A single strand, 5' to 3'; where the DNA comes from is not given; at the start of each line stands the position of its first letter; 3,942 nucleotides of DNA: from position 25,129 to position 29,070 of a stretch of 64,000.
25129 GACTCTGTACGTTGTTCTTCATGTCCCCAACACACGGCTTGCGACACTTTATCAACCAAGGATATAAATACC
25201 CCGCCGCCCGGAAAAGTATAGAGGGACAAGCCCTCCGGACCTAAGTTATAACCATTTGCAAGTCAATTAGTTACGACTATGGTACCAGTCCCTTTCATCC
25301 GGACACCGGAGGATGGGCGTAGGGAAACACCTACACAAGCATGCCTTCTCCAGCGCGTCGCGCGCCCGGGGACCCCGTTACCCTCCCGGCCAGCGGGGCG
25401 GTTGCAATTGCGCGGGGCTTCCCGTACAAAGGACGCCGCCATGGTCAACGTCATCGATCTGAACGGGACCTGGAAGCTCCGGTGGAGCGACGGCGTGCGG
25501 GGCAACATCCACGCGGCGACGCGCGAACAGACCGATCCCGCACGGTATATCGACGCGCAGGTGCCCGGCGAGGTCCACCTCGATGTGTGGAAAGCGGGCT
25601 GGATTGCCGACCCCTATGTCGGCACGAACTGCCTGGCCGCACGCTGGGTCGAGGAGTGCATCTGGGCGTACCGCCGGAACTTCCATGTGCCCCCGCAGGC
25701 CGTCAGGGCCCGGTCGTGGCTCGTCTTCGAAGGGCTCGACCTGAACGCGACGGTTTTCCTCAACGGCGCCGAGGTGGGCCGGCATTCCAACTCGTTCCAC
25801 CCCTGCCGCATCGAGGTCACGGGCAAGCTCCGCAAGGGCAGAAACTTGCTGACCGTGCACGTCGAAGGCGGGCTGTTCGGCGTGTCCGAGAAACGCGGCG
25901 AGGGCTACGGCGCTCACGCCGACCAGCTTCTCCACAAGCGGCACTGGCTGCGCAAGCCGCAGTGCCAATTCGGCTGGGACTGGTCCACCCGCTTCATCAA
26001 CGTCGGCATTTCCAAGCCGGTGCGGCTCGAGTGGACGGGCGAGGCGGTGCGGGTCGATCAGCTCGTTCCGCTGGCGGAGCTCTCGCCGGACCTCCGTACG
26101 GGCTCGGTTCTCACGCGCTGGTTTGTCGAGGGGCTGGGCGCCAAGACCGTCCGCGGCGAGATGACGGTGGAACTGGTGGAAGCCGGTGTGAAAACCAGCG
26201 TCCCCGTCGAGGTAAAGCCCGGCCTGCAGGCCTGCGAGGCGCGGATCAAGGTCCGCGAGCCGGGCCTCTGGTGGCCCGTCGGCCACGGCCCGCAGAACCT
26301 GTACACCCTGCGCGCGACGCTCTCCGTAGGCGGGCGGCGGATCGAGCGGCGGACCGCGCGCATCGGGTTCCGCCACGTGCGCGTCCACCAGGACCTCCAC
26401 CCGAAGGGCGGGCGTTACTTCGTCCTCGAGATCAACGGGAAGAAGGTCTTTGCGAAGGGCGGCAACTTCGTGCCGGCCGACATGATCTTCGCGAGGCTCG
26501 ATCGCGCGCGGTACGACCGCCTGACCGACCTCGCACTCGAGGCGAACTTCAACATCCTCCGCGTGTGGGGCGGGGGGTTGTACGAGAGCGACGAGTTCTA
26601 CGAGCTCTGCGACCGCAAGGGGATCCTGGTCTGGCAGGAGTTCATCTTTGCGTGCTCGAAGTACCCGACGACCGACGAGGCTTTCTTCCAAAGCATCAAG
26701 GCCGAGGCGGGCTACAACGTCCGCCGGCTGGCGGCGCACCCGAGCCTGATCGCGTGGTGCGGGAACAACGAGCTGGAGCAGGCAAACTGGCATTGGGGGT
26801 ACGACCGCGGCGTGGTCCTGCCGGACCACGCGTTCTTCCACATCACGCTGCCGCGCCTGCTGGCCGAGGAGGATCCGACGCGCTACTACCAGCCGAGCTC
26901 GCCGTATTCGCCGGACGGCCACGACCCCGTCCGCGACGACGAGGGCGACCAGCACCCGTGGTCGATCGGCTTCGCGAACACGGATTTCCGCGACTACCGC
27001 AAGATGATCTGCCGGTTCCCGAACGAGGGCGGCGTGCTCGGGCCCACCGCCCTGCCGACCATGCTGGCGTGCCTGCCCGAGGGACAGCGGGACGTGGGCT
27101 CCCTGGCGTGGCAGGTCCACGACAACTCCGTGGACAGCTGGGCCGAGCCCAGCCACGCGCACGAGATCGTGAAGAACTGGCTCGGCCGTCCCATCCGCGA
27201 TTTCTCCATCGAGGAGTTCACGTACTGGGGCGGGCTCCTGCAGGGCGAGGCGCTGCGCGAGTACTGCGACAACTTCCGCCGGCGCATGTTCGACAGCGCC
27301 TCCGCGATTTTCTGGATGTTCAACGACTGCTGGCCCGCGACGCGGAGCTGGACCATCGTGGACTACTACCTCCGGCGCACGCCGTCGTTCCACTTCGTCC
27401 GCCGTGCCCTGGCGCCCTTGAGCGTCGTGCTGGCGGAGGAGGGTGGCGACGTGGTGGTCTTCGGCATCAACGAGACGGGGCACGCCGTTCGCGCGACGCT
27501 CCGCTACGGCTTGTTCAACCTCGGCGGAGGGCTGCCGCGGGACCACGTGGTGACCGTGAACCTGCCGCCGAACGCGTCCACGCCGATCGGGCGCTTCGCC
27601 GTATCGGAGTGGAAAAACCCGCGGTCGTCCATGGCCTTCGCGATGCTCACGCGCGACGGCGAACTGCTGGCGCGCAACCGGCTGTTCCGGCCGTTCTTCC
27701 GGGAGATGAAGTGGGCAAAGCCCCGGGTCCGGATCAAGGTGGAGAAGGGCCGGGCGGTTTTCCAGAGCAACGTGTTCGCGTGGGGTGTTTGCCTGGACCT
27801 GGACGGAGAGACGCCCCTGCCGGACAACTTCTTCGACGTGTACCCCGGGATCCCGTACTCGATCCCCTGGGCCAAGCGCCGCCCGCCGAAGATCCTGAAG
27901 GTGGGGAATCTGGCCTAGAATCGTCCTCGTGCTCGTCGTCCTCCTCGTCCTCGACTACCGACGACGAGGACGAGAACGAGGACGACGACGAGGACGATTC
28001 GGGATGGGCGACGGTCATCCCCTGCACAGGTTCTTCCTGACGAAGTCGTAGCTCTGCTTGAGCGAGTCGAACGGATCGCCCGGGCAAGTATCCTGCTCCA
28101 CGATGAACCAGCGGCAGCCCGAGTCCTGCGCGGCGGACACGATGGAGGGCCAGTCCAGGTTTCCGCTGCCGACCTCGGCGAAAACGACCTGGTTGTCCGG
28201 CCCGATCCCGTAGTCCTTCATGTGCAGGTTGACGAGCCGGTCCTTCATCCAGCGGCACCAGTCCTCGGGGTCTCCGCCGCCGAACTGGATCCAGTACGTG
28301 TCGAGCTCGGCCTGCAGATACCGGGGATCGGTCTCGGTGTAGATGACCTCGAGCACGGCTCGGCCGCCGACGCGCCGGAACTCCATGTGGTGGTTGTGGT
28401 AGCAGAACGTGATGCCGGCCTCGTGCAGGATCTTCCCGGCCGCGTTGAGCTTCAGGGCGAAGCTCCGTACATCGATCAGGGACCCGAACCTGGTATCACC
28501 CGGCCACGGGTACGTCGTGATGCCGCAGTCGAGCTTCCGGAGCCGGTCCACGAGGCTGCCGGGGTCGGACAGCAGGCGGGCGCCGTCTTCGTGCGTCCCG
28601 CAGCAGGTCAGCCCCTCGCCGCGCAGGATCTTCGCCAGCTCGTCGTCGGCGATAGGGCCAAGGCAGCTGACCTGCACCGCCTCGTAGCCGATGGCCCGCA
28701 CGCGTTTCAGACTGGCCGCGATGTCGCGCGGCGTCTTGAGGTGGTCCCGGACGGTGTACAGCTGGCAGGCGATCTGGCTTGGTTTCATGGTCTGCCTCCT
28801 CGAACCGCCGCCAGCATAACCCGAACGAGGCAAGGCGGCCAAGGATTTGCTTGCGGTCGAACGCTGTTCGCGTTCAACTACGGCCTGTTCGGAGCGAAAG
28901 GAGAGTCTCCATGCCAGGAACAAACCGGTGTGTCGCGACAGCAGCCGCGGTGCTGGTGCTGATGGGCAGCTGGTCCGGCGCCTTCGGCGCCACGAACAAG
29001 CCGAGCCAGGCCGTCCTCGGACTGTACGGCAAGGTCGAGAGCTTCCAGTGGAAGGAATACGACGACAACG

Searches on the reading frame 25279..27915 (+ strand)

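Call 35: search_protein_families(library=pfam, proteins=[window:25279-27915:+], max_evalue=0.001)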
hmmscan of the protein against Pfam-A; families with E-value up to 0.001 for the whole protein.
window:25279-27915:+ (879 aa): 4 families
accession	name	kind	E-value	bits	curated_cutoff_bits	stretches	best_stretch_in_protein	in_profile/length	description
PF22666.2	Glyco_hydro_2_N2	-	1.5e-40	139.4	27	1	85-246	6-167/167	Glycosyl hydrolase 2 galactose-binding domain-like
PF02837.24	Glyco_hydro_2_N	-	3.4e-10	40.6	28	1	61-195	4-133/169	Glycosyl hydrolases family 2, sugar binding domain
PF00703.27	Glyco_hydro_2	-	1.8e-09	38.8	23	1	262-365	6-109/109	Glycosyl hydrolases family 2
PF17786.7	Mannosidase_ig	-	9.5e-09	36.1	23.4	1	724-803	2-85/91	Mannosidase Ig/CBM-like domain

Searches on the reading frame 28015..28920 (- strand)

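Call 35: search_protein_families(library=pfam, proteins=[window:28015-28920:-], max_evalue=0.001)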
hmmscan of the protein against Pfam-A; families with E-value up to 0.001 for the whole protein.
window:28015-28920:- (301 aa): 1 family
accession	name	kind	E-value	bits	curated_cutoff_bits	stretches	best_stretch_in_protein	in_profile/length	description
PF01261.30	AP_endonuc_2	-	1.4e-13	51.6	31.1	1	72-296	2-248/249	Xylose isomerase-like TIM barrel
